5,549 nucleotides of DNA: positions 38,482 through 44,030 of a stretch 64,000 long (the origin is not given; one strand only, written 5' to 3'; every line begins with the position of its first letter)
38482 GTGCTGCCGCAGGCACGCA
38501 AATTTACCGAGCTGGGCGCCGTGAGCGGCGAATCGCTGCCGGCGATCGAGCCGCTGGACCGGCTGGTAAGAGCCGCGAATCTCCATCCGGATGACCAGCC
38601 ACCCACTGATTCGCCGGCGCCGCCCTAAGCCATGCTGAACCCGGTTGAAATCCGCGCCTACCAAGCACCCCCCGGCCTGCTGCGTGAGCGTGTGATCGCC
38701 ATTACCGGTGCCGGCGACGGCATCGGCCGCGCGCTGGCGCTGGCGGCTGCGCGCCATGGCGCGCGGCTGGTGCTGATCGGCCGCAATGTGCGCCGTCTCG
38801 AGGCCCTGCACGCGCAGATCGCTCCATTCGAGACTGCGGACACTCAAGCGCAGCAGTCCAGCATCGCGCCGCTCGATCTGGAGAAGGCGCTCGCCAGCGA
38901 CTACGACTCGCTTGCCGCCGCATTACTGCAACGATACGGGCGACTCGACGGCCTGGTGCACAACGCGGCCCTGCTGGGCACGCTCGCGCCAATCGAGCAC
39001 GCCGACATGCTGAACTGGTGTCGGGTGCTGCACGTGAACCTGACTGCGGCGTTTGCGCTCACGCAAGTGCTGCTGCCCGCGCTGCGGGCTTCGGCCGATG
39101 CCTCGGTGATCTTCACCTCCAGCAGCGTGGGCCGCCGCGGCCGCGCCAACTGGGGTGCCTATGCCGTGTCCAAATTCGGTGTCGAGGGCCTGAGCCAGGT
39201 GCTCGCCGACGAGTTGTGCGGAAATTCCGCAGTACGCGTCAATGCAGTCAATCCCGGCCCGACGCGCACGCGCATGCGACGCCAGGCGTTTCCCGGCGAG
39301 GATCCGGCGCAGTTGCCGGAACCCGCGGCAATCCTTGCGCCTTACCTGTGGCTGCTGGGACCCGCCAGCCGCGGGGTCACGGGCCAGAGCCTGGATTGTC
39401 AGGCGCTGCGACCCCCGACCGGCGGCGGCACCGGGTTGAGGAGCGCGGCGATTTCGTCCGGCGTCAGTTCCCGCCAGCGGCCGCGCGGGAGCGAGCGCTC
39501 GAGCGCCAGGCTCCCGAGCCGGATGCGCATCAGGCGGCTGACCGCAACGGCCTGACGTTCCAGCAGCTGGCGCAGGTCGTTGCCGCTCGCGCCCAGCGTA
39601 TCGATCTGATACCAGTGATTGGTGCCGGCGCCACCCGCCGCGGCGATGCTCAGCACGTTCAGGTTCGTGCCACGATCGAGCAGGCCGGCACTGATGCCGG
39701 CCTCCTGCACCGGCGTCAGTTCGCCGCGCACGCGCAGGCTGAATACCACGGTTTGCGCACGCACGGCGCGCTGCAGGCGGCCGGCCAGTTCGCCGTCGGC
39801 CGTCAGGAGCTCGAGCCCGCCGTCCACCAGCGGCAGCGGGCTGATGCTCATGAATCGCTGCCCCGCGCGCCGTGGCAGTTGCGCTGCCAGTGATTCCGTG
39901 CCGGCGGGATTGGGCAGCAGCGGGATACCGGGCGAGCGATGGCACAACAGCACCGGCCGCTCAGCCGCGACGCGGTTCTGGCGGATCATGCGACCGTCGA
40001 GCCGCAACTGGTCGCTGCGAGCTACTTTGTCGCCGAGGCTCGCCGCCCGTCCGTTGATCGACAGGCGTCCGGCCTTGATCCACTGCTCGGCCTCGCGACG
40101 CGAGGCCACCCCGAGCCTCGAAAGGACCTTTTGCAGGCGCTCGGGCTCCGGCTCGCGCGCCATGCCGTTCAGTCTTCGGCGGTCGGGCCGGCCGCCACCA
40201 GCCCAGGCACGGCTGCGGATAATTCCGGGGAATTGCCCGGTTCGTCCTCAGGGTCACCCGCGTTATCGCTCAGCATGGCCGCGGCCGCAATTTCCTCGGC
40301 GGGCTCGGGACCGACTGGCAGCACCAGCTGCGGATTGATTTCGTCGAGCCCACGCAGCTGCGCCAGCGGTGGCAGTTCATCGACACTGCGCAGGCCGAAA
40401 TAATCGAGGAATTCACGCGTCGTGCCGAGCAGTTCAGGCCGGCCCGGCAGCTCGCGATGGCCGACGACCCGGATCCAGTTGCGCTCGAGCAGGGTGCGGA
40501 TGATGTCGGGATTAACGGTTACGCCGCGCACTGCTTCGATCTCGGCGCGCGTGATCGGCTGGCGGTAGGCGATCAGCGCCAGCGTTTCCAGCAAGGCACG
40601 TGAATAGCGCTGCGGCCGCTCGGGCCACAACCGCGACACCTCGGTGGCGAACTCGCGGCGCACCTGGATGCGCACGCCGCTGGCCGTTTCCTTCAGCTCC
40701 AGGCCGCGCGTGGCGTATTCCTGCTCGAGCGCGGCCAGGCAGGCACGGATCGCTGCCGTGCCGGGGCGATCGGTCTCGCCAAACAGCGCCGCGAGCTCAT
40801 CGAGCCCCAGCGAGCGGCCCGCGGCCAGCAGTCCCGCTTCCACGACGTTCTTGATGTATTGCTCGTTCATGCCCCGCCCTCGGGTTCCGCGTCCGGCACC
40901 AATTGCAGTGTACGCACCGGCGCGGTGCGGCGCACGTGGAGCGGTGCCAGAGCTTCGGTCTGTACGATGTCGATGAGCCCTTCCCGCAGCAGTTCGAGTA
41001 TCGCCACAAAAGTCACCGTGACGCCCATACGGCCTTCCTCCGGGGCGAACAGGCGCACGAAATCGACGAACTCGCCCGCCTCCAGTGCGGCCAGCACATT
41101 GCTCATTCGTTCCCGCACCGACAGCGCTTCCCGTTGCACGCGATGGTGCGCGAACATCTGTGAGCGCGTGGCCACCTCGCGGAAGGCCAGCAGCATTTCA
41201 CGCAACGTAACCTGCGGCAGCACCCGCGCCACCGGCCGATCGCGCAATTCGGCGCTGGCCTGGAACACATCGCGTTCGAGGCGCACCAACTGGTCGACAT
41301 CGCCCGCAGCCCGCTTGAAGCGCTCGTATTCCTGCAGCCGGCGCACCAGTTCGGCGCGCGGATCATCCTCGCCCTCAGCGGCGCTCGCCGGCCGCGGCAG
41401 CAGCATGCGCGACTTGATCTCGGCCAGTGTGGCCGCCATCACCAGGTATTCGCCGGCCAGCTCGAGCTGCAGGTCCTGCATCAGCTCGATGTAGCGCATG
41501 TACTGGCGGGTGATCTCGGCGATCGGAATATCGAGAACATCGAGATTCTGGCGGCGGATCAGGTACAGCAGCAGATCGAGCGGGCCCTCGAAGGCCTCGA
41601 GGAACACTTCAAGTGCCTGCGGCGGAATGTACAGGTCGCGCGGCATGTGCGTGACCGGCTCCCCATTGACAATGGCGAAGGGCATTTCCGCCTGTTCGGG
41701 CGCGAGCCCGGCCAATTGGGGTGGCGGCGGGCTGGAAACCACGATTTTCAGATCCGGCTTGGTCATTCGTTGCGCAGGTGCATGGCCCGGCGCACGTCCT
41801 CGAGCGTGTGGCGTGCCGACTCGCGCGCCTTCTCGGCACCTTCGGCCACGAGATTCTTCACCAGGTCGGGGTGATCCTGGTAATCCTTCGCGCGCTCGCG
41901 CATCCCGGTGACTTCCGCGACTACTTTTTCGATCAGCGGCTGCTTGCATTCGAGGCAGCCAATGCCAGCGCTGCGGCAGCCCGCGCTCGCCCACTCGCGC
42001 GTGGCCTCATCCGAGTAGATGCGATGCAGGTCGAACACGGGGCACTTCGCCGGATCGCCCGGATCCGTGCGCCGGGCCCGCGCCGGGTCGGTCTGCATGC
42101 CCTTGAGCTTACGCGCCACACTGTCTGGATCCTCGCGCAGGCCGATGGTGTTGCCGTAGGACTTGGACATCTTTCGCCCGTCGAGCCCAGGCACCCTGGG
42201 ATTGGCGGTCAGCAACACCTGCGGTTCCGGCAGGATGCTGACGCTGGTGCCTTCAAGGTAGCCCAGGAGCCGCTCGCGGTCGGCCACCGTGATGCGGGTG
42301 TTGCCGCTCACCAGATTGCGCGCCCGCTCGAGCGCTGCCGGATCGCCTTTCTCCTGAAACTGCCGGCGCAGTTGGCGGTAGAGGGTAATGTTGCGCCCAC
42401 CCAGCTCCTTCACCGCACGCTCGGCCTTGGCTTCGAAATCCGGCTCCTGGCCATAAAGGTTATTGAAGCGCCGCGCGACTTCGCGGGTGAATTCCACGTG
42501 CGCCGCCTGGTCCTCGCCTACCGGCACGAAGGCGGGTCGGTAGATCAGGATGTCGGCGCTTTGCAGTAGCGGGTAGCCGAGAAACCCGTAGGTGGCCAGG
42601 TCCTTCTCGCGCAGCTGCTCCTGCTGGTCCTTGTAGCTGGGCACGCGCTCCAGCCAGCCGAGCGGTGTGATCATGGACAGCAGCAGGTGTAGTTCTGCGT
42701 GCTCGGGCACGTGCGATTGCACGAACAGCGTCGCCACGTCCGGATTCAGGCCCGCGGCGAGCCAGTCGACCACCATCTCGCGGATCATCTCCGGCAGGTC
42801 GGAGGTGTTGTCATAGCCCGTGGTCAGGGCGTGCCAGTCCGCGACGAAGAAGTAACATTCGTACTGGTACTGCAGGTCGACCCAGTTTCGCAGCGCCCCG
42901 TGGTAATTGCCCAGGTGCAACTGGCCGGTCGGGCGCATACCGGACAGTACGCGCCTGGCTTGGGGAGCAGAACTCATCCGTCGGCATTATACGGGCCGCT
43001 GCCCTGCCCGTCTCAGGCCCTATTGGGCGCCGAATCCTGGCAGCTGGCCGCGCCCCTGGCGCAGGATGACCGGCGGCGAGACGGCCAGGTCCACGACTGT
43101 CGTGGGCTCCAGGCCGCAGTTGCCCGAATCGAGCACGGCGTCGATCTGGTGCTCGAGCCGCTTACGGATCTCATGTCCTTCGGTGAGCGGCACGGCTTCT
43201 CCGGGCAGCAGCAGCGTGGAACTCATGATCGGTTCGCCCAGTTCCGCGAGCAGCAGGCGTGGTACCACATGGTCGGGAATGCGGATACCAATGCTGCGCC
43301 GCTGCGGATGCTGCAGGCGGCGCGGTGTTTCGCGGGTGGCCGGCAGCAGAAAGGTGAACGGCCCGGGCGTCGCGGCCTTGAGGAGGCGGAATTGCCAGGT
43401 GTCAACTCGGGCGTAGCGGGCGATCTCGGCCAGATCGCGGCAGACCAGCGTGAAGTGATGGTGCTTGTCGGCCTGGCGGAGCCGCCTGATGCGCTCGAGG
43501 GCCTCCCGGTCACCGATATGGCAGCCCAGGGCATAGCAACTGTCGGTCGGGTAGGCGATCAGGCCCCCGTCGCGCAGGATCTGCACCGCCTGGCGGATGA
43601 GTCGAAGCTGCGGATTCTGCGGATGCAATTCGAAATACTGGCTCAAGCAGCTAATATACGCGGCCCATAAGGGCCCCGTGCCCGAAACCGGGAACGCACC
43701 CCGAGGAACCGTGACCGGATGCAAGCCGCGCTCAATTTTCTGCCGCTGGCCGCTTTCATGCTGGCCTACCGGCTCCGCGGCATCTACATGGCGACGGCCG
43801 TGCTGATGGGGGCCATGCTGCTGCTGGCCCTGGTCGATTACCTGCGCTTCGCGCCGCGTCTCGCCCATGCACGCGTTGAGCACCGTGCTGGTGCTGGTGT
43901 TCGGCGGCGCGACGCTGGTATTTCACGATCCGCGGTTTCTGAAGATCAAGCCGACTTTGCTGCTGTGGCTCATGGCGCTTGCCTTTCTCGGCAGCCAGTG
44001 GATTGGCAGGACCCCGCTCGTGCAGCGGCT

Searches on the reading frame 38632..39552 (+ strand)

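Call 46: search_protein_families(library=pfam, proteins=[window:38632-39552:+], max_evalue=0.00001)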
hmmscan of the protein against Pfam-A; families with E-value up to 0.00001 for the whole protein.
window:38632-39552:+ (307 aa): 4 families
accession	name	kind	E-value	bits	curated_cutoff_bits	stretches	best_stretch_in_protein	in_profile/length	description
PF00106.31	adh_short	-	1.5e-43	149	26.6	1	21-221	2-192/195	short chain dehydrogenase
PF13561.12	adh_short_C2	-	4.6e-36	125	27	1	26-254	1-229/236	Enoyl-(Acyl carrier protein) reductase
PF08659.16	KR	-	2.6e-09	37.7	22.6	1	23-188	4-160/180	KR domain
PF23441.1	SDR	-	1.6e-06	28.2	27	1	21-215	9-198/258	SDR-like rossmann domain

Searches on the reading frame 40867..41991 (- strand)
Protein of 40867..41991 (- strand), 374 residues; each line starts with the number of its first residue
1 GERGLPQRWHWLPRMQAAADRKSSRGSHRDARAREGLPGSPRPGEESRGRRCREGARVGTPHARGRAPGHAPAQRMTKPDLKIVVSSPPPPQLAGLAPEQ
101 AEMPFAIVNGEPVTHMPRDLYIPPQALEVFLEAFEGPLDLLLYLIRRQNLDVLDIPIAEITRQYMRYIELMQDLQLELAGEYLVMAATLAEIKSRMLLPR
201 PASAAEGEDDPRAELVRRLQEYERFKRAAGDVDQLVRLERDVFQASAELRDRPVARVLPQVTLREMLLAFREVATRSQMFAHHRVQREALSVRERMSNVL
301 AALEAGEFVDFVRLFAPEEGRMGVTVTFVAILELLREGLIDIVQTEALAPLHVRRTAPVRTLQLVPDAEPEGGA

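Call 46: search_protein_families(library=pfam, proteins=[window:40867-41991:-], max_evalue=0.00001)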
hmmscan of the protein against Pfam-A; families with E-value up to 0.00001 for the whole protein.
window:40867-41991:- (374 aa): 1 family
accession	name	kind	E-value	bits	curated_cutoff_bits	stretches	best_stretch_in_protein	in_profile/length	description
PF02616.19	SMC_ScpA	-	4e-31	109.2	24.6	1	144-353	1-229/232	Segregation and condensation protein ScpA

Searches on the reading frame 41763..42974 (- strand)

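Call 46: search_protein_families(library=pfam, proteins=[window:41763-42974:-], max_evalue=0.00001)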
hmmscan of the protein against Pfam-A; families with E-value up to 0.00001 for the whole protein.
window:41763-42974:- (403 aa): 1 family
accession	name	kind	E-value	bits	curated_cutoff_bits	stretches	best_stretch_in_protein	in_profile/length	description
PF00579.31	tRNA-synt_1b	-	7.9e-62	209.6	21.1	2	8-173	7-177/292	tRNA synthetases class I (W and Y)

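Call 53: search_protein_families(library=pfam, proteins=[window:41763-42974:-], max_evalue=0.001)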
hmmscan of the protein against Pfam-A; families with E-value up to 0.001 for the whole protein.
window:41763-42974:- (403 aa): 1 family
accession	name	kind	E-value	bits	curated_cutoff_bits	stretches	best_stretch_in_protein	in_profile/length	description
PF00579.31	tRNA-synt_1b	-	7.9e-62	209.6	21.1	2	8-173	7-177/292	tRNA synthetases class I (W and Y)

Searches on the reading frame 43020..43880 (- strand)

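Call 53: search_protein_families(library=pfam, proteins=[window:43020-43880:-], max_evalue=0.001)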
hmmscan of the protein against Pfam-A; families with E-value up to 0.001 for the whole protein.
window:43020-43880:- (286 aa): 1 family
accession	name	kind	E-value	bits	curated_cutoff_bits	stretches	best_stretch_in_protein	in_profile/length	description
PF01300.24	Sua5_yciO_yrdC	-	9.7e-47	159.2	25.1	1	100-276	1-178/178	Telomere recombination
